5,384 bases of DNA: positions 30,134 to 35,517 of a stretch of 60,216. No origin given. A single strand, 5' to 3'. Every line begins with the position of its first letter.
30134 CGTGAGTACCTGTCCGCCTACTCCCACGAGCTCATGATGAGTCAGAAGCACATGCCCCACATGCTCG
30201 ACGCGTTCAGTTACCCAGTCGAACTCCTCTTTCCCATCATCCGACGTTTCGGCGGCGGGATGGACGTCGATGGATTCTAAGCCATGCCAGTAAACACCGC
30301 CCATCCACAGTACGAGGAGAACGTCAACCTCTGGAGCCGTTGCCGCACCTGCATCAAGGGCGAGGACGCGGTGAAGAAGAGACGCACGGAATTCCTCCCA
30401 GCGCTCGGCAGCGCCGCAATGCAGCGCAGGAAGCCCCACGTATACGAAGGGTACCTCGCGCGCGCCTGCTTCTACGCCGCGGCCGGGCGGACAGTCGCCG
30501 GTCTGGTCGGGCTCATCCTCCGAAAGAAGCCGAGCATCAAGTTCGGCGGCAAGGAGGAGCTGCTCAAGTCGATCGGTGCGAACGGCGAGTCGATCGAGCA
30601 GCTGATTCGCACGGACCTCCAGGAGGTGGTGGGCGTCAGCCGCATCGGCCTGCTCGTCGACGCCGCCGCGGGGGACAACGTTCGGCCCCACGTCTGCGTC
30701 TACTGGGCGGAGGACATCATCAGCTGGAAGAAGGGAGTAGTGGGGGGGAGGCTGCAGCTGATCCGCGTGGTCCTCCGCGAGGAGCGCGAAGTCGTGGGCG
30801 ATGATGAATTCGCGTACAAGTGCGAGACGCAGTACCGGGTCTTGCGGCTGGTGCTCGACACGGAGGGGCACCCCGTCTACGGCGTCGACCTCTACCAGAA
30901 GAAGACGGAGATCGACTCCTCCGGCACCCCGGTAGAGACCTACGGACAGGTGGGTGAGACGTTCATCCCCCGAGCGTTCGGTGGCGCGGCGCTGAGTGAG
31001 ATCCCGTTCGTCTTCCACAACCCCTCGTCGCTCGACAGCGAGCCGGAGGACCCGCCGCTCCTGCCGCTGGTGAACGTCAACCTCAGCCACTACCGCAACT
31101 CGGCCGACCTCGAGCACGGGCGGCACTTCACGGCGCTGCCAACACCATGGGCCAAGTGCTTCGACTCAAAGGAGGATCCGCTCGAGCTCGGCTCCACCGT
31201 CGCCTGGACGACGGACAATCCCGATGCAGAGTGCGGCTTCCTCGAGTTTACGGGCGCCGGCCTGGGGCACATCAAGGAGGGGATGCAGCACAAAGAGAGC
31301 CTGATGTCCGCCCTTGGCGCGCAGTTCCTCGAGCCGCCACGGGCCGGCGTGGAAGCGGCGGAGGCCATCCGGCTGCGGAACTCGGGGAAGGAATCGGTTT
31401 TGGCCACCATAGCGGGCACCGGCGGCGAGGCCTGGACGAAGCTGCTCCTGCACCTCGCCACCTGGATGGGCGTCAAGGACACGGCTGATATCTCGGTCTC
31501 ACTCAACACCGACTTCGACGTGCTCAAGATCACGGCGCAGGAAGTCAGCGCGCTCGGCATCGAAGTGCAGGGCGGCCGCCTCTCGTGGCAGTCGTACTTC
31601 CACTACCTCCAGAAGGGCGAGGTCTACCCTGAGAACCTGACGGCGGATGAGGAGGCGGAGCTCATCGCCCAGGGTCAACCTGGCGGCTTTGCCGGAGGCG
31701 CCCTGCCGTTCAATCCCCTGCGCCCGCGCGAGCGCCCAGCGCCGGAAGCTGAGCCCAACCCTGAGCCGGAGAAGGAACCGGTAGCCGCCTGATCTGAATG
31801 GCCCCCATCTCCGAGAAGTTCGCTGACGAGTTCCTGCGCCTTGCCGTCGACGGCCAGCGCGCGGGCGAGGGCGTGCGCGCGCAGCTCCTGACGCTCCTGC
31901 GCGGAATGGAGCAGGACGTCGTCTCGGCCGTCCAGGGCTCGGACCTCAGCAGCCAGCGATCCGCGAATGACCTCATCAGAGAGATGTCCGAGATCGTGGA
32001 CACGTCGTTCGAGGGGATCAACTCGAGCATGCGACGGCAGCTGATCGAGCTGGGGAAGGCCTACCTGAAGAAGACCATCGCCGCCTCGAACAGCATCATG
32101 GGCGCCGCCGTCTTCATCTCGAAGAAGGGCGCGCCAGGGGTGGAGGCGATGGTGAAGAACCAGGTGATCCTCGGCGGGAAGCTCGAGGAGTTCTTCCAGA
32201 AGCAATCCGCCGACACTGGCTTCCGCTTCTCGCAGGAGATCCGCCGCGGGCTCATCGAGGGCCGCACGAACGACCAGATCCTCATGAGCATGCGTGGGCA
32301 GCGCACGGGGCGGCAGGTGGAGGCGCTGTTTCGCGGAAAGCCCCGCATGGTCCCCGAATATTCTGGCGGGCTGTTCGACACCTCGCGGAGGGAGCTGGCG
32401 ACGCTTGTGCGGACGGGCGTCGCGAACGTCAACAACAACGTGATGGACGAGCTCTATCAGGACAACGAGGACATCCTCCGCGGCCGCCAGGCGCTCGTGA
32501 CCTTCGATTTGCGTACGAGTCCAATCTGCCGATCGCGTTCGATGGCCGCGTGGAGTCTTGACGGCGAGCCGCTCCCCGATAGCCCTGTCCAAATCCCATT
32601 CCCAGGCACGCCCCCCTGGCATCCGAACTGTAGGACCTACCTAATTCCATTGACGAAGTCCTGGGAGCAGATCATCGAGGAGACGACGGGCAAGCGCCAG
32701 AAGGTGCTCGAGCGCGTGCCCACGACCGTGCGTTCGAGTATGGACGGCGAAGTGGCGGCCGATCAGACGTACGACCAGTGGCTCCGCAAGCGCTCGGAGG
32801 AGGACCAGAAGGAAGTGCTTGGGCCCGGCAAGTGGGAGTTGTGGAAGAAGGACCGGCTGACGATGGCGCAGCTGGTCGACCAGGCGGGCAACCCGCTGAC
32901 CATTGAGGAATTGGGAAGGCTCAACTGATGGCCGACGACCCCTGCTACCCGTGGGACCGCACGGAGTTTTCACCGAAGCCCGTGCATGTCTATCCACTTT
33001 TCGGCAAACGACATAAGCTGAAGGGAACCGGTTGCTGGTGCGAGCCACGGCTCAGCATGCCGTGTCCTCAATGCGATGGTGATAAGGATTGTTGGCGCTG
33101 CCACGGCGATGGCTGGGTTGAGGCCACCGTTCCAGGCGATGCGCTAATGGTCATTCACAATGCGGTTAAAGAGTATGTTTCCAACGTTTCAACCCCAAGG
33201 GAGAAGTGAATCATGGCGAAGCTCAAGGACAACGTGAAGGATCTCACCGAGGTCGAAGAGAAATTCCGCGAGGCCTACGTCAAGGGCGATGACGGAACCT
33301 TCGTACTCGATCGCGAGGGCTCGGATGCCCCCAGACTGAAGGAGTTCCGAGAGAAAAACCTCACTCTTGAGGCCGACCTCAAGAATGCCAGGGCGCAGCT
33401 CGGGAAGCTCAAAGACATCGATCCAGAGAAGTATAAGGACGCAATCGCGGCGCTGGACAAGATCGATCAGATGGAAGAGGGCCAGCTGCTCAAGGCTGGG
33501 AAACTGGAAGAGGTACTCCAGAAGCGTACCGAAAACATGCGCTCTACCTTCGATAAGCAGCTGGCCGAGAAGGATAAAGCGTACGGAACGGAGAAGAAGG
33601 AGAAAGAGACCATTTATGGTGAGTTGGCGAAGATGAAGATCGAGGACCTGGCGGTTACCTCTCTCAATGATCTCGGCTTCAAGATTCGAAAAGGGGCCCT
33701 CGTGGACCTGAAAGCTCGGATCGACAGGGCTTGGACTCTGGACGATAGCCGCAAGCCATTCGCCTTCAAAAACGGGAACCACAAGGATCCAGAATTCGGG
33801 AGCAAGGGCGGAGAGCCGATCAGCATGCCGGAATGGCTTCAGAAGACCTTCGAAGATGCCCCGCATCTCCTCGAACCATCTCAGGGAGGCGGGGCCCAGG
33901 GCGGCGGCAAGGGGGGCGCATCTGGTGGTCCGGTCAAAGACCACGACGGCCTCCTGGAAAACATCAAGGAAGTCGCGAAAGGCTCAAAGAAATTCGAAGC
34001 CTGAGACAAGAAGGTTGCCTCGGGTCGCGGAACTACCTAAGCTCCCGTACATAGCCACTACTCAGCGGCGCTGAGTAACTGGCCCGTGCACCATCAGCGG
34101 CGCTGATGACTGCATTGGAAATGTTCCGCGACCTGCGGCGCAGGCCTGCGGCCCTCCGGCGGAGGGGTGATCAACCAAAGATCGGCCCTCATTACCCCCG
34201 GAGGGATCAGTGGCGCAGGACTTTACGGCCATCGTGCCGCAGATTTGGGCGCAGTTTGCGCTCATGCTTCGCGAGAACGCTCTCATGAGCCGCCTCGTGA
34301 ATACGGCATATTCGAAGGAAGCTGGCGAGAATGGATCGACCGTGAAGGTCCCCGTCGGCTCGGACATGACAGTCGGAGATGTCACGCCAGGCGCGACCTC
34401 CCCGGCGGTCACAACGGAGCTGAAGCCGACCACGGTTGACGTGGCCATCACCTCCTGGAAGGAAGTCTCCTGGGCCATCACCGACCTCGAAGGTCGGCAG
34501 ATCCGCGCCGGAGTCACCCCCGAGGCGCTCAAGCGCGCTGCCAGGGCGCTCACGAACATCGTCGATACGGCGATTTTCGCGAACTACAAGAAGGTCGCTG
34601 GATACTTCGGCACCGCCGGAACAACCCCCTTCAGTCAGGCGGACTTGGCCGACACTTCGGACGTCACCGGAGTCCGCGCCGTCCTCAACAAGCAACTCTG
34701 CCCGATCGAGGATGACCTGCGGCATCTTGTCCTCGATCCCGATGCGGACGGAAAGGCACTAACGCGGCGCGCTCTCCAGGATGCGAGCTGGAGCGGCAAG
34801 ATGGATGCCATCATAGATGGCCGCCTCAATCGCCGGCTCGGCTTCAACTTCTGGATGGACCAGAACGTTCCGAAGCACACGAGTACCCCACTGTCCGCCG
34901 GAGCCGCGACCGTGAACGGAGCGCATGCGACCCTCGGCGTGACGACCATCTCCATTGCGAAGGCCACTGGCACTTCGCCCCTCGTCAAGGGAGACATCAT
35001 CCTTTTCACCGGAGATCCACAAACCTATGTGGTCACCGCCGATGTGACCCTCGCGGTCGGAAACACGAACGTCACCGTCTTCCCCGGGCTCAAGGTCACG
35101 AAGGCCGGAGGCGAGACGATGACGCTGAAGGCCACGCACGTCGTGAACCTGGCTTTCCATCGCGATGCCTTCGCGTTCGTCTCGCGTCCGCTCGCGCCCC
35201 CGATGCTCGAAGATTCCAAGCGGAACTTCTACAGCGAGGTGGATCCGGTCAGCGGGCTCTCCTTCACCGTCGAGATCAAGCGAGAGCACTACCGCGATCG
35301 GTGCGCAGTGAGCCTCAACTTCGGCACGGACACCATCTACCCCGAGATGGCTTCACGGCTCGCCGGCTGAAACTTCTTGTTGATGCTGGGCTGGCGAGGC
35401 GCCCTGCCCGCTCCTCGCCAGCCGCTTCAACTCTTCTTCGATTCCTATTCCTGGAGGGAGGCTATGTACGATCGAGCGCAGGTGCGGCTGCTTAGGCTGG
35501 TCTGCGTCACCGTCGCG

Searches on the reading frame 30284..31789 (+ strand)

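Call 23: search_protein_families(library=phrogs, proteins=[window:30284-31789:+], max_evalue=0.001)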
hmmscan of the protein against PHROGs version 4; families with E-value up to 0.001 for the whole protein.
window:30284-31789:+ (502 aa): 3 families
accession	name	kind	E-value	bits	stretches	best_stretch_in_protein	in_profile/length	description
phrog_145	-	head and packaging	9.7e-112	375.2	1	1-463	8-464/493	portal protein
phrog_2417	-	unknown function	1.8e-35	123.6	1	3-244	6-234/242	-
phrog_2469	-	unknown function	4.7e-06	27.6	1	331-444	4-115/142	-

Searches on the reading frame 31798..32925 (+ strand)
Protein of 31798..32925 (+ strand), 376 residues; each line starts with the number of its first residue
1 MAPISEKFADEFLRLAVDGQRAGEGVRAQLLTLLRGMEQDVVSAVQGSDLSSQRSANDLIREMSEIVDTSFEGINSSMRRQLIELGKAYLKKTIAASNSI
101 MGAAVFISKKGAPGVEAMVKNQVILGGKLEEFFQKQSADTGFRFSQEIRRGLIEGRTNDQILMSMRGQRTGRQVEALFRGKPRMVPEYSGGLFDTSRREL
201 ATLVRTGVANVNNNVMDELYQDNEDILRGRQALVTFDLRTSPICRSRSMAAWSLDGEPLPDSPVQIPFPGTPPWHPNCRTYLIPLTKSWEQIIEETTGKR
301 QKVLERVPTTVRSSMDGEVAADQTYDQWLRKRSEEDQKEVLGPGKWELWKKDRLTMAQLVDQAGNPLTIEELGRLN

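Call 23: search_protein_families(library=phrogs, proteins=[window:31798-32925:+], max_evalue=0.001)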
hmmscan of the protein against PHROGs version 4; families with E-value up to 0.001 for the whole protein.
window:31798-32925:+ (376 aa): 9 families
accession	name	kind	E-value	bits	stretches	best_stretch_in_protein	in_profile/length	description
phrog_241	-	head and packaging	3.2e-78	265.4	1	1-375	10-355/679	head morphogenesis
phrog_7625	-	head and packaging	5.7e-41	141.9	1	109-364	100-320/504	head morphogenesis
phrog_6577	-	unknown function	1e-25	91.3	1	132-374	107-313/1066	-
phrog_21789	-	head and packaging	6.7e-23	81.4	2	31-292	32-266/1195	virion structural protein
phrog_115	-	head and packaging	6.9e-18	66.1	1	146-341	212-360/665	minor head protein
phrog_4728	-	head and packaging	1.1e-17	65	1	48-358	91-367/591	head morphogenesis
phrog_2841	-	head and packaging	4.7e-12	46.7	1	143-343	198-354/525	minor head protein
phrog_14819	-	unknown function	4.3e-11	43.8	1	311-375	17-81/91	-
phrog_595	-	head and packaging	1.9e-09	38.4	1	120-338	165-336/513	head maturation protease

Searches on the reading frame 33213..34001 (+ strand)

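Call 23: search_protein_families(library=phrogs, proteins=[window:33213-34001:+], max_evalue=0.001)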
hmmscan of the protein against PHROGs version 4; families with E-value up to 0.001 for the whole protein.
window:33213-34001:+ (263 aa): 2 families
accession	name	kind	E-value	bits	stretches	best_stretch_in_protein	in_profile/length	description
phrog_206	-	head and packaging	4.6e-28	99.7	1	3-246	3-237/263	head scaffolding protein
phrog_784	-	unknown function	0.00029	21.5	1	53-142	53-138/250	-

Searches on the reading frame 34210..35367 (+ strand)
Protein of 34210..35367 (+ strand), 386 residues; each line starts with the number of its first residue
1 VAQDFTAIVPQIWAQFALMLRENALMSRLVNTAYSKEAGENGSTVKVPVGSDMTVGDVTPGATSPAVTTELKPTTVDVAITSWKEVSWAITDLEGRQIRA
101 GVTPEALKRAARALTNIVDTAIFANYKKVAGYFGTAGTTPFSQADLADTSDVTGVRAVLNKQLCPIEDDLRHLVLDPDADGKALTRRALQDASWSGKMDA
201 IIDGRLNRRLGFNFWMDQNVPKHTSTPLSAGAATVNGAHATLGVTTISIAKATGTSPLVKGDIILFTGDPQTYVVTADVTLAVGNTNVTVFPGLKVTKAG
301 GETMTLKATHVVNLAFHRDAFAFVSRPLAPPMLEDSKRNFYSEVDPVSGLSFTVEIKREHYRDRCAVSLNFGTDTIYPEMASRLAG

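Call 23: search_protein_families(library=phrogs, proteins=[window:34210-35367:+], max_evalue=0.001)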
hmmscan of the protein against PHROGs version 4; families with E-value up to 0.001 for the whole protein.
window:34210-35367:+ (386 aa): 3 families
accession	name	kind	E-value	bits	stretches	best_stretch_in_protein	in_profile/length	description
phrog_283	-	head and packaging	5.2e-76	257.5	1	1-386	1-383/385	major head protein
phrog_267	-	head and packaging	1.3e-17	65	1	3-328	35-289/410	major head protein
phrog_1302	-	tail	3.1e-08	34.4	1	224-308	81-167/201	distal tail protein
